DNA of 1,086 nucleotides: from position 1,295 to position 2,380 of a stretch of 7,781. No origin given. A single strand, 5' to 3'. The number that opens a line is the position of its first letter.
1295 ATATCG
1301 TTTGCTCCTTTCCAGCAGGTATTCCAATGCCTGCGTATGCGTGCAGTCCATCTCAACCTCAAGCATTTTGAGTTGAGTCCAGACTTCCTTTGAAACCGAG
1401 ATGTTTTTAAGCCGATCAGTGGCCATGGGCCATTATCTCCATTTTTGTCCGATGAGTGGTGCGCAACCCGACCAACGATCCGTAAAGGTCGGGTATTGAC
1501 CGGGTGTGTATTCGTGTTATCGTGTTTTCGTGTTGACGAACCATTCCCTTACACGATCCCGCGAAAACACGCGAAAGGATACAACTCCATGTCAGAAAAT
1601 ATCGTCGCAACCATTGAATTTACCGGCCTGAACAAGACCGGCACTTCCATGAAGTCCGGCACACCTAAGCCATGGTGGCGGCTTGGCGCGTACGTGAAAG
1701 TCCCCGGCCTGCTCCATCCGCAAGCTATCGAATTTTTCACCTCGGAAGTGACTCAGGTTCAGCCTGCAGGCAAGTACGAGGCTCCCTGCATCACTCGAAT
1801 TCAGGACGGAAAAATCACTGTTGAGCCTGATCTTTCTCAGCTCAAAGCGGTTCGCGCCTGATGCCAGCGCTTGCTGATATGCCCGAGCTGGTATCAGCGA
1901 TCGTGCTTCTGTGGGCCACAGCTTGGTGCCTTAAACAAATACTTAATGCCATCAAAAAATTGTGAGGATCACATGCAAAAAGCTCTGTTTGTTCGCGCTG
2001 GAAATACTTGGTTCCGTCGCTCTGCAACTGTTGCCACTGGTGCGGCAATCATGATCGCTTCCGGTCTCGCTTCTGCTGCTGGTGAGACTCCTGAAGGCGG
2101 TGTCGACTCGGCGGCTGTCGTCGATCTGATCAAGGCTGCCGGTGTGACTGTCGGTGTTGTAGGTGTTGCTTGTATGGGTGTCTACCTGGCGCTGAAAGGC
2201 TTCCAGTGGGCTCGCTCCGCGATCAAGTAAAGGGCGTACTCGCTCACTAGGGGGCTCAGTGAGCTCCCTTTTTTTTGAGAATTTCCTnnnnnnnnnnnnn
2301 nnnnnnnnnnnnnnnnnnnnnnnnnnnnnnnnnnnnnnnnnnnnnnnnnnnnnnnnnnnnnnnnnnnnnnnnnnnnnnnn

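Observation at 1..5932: Apparent compositional mosaic: GC-richer replication module versus AT-richer morphogenesis module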

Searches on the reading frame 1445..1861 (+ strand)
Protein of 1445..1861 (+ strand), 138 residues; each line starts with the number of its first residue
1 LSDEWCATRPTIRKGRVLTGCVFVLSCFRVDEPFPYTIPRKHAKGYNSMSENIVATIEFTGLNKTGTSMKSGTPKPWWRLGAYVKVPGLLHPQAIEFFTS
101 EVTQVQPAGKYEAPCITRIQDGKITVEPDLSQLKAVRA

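Call 5: search_protein_families(library=pfam, proteins=[window:1445-1861:+], max_evalue=0.01)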
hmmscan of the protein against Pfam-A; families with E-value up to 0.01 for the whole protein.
window:1445-1861:+ (138 aa): 1 family
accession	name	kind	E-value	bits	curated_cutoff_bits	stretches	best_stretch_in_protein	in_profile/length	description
PF17878.8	ssDBP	-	1.2e-06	28.8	27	1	57-134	5-79/81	Phage single-stranded DNA-binding protein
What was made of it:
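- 1589..1861 (+): ssDNA-binding protein (90 aa), the last gene of the GC-rich module (GC4 0.57). Pfam ssDBP scores 28.8 bits against a cut-off of 27 (call 5).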

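Call 6: search_protein_families(library=phrogs, proteins=[window:1445-1861:+], max_evalue=0.01)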
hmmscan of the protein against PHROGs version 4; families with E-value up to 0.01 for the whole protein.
window:1445-1861:+ (138 aa): 1 family
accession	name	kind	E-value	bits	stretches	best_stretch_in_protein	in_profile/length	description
phrog_2866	-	DNA, RNA and nucleotide metabolism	5.5e-06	27.5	1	47-132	5-94/122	single strand DNA binding protein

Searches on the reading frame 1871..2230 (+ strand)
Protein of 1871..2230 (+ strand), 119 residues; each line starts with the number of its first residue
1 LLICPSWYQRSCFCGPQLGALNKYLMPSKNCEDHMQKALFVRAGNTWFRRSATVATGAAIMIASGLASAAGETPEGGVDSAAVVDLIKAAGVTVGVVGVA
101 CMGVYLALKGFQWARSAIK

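Call 5: search_protein_families(library=pfam, proteins=[window:1871-2230:+], max_evalue=0.01)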
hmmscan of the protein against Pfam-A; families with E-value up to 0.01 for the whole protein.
window:1871-2230:+ (119 aa): 1 family
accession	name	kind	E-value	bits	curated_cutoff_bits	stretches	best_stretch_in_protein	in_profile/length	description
PF05356.16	Phage_Coat_B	-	2.3e-05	24.8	23.5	1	63-118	5-56/56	Inovirus Coat protein B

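Call 6: search_protein_families(library=phrogs, proteins=[window:1871-2230:+], max_evalue=0.01)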
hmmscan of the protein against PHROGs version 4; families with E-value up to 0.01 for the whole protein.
window:1871-2230:+ (119 aa): 2 families
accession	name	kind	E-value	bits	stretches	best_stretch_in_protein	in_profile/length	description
phrog_2374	-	unknown function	1.6e-15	57.8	1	53-119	9-74/74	-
phrog_2186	-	head and packaging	0.003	18.6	1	55-118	8-77/80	virion structural protein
